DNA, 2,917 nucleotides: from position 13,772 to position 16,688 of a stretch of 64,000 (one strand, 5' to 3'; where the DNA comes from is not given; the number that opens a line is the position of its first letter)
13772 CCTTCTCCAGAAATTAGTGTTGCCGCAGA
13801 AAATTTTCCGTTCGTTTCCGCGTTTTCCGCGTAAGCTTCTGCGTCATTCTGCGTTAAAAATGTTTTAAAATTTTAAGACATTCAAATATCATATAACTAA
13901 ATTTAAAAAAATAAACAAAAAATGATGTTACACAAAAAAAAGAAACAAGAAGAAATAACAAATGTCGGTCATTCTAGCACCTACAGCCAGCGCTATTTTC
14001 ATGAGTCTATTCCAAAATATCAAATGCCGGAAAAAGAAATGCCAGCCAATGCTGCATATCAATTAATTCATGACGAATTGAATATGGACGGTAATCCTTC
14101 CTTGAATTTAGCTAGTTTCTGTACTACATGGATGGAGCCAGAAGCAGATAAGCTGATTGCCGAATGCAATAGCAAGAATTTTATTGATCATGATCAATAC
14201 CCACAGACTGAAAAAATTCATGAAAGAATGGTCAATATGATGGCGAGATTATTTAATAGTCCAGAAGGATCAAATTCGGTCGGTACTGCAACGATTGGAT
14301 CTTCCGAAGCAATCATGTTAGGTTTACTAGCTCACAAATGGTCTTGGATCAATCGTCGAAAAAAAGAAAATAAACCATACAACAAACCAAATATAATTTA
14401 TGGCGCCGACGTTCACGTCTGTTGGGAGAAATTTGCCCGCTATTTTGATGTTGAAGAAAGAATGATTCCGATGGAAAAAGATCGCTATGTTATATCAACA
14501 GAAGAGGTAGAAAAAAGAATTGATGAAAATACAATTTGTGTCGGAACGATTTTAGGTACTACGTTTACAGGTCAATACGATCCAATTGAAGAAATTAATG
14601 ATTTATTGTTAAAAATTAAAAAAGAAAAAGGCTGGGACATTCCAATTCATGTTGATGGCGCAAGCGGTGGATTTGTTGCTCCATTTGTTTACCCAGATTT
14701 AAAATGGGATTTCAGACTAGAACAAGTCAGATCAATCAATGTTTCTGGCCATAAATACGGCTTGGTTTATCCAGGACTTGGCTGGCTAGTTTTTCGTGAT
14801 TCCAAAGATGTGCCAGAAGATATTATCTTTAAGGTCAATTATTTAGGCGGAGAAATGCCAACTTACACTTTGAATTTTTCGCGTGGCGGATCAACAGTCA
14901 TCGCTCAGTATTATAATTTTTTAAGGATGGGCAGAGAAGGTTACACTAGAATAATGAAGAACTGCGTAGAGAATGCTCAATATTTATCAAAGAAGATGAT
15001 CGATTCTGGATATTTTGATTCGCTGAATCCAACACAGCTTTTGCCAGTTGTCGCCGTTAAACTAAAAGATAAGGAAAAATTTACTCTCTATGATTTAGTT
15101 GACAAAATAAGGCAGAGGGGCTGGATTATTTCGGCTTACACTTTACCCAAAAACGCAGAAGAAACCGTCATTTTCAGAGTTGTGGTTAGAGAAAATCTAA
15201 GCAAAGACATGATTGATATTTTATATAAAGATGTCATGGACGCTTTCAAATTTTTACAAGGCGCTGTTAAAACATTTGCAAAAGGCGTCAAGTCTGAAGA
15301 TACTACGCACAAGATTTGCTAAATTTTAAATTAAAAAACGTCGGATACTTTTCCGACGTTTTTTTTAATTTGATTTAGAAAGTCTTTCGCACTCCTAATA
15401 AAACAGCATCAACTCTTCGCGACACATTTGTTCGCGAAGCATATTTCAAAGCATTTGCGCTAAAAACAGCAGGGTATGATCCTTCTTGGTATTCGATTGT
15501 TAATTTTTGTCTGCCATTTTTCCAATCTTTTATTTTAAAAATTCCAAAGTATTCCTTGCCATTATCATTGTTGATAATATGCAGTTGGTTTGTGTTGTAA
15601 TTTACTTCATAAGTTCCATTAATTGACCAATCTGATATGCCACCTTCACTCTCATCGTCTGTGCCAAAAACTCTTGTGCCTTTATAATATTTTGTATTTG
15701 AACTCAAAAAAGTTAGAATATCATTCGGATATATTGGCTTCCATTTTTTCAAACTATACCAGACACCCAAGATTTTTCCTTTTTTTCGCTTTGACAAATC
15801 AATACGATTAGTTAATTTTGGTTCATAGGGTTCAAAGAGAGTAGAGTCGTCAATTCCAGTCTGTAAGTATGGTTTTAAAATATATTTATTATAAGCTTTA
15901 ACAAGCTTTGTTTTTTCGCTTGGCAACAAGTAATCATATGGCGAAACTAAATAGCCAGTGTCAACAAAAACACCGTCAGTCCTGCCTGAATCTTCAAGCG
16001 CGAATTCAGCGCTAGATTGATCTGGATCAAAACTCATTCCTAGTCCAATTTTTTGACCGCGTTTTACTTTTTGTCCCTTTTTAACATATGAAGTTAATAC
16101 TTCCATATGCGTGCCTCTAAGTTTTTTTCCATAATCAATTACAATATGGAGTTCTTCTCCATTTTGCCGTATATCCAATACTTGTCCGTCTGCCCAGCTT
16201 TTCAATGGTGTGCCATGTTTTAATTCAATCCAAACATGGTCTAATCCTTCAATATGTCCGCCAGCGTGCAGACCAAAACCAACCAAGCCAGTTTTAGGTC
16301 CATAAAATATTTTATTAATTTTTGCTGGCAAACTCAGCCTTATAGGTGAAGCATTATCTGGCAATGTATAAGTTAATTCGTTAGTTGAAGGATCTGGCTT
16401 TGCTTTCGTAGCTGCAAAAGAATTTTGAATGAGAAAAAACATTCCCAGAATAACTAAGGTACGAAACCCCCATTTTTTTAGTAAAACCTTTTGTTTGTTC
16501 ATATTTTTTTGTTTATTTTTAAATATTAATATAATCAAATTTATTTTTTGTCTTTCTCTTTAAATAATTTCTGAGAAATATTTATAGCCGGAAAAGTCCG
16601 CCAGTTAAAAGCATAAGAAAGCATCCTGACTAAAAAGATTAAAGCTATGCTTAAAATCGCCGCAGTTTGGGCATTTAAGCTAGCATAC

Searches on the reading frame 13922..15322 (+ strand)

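Call 65: search_protein_families(library=pfam, proteins=[window:13922-15322:+], max_evalue=0.001)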
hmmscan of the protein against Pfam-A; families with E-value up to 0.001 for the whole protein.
window:13922-15322:+ (466 aa): 2 families
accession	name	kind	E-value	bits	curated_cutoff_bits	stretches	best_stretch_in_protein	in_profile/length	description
PF00282.25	Pyridoxal_deC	-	4.9e-77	259.6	27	1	36-381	1-374/375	Pyridoxal-dependent decarboxylase conserved domain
PF00266.25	Aminotran_5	-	0.0001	21.9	21.5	1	165-294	102-216/371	Aminotransferase class-V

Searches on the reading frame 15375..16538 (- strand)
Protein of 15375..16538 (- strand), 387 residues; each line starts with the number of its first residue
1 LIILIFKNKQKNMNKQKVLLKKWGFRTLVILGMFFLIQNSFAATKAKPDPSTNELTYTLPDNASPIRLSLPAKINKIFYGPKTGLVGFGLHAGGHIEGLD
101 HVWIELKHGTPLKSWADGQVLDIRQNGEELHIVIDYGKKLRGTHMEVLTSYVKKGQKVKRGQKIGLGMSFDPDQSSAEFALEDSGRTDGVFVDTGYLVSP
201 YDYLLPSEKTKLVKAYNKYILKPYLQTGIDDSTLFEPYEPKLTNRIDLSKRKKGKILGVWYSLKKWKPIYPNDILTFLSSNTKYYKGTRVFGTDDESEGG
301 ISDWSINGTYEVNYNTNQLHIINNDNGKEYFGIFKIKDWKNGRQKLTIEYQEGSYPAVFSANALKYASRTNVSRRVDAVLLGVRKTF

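Call 65: search_protein_families(library=pfam, proteins=[window:15375-16538:-], max_evalue=0.001)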
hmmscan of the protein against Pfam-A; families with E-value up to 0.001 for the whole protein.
window:15375-16538:- (387 aa): 1 family
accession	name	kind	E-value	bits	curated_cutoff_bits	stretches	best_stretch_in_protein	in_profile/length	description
PF01551.29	Peptidase_M23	-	3.8e-08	33.8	28.7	1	104-166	8-71/96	Peptidase family M23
